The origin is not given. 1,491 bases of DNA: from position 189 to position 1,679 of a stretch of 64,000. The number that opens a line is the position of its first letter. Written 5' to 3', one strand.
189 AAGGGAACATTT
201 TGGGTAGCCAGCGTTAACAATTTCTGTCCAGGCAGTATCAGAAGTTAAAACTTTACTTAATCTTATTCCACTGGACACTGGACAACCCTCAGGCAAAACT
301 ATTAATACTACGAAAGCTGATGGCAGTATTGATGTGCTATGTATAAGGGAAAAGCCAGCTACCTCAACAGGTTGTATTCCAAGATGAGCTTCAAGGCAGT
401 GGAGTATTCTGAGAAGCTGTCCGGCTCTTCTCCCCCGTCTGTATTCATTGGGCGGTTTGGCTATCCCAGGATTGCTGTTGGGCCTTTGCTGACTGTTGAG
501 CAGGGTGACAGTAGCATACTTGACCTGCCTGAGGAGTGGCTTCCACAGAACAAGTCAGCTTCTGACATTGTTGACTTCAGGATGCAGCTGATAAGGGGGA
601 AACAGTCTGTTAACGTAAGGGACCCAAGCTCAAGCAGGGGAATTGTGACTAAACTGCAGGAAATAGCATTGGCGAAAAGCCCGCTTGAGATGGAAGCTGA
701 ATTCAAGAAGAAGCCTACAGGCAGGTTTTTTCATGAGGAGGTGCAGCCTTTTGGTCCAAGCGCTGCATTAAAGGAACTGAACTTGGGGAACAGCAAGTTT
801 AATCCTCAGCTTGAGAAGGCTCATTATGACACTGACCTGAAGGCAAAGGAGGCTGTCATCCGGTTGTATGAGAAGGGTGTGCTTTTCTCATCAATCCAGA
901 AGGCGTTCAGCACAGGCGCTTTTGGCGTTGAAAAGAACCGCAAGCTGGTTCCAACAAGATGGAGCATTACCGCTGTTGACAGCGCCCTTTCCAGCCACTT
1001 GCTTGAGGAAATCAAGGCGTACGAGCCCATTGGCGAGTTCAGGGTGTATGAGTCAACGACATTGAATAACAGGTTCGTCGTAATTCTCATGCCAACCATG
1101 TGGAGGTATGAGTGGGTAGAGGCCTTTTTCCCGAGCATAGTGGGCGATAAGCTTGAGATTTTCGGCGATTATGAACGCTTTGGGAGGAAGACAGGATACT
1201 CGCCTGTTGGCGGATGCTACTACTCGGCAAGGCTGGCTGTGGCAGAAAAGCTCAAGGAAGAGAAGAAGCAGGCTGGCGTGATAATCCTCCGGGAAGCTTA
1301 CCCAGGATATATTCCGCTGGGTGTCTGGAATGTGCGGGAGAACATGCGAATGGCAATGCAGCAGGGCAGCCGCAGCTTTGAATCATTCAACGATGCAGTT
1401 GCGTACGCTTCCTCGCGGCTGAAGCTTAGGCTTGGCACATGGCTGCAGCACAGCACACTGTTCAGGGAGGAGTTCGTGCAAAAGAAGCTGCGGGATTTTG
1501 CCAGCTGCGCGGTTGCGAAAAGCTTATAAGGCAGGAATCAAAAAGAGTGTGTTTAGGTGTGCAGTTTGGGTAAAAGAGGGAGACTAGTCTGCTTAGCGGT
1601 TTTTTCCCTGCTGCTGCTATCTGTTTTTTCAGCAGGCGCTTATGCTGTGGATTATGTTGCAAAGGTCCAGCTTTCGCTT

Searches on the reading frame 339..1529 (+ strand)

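Call 14: search_protein_families(library=pfam, proteins=[window:339-1529:+])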
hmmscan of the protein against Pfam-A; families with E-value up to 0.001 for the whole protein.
window:339-1529:+ (396 aa): 2 families
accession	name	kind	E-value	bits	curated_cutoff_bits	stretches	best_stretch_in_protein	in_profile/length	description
PF04894.17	Nre_N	-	6.8e-88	295.4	25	1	9-266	10-266/270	Archaeal Nre, N-terminal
PF04895.17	Nre_C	-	1.4e-37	128.3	27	1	280-387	2-110/110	Archaeal Nre, C-terminal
